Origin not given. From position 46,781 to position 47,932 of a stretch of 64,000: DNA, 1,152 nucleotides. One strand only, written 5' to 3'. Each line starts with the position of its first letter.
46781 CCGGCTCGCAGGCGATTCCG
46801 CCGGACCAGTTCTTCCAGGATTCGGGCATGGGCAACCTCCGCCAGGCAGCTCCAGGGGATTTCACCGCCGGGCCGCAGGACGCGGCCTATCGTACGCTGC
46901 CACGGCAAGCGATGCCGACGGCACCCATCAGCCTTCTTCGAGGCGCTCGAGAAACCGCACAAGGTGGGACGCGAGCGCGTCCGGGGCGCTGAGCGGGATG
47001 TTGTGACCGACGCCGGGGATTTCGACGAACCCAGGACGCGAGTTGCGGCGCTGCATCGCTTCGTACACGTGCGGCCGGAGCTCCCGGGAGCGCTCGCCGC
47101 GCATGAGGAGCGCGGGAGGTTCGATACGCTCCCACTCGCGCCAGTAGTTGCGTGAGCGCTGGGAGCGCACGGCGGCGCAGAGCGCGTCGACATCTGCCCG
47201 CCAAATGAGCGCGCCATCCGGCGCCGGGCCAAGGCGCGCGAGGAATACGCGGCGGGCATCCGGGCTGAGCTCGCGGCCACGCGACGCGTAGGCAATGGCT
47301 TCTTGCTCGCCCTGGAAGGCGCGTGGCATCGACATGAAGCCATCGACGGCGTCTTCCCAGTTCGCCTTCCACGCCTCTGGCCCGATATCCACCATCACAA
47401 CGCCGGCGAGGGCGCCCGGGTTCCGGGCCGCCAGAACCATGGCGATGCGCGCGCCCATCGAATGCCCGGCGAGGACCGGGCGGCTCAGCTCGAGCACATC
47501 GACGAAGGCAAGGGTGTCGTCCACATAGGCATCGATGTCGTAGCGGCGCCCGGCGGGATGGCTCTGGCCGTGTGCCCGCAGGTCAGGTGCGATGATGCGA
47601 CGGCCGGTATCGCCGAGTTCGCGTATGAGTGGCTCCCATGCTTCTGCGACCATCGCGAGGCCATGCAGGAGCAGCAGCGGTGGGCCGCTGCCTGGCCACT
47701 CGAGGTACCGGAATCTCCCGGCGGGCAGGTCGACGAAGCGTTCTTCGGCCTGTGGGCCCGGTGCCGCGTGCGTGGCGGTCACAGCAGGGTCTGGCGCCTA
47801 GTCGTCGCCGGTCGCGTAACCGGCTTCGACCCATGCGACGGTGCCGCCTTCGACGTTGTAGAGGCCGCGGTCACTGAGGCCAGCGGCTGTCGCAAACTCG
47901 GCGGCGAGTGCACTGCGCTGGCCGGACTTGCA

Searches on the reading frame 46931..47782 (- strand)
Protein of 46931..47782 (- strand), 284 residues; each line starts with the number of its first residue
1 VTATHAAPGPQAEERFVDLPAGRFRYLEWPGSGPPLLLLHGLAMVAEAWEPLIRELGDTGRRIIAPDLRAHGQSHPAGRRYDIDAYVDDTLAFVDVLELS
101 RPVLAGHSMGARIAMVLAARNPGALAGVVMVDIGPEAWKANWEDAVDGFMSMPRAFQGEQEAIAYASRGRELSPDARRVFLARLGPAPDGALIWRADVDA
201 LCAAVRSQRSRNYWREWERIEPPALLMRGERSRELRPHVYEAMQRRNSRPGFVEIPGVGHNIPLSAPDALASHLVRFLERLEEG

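Call 43: search_protein_families(library=pfam, proteins=[window:46931-47782:-], max_evalue=0.00001)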
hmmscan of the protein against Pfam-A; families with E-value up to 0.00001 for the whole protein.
window:46931-47782:- (284 aa): 3 families
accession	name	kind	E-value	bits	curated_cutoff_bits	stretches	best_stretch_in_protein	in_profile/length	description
PF00561.26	Abhydrolase_1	-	3.9e-26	92.7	25.8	1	34-265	1-243/245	alpha/beta hydrolase fold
PF12697.13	Abhydrolase_6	-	1.4e-25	91.6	26.3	1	36-271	1-215/217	Alpha/beta hydrolase family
PF12146.15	Hydrolase_4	-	1.3e-13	51.3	27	1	36-131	7-107/239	Serine aminopeptidase, S33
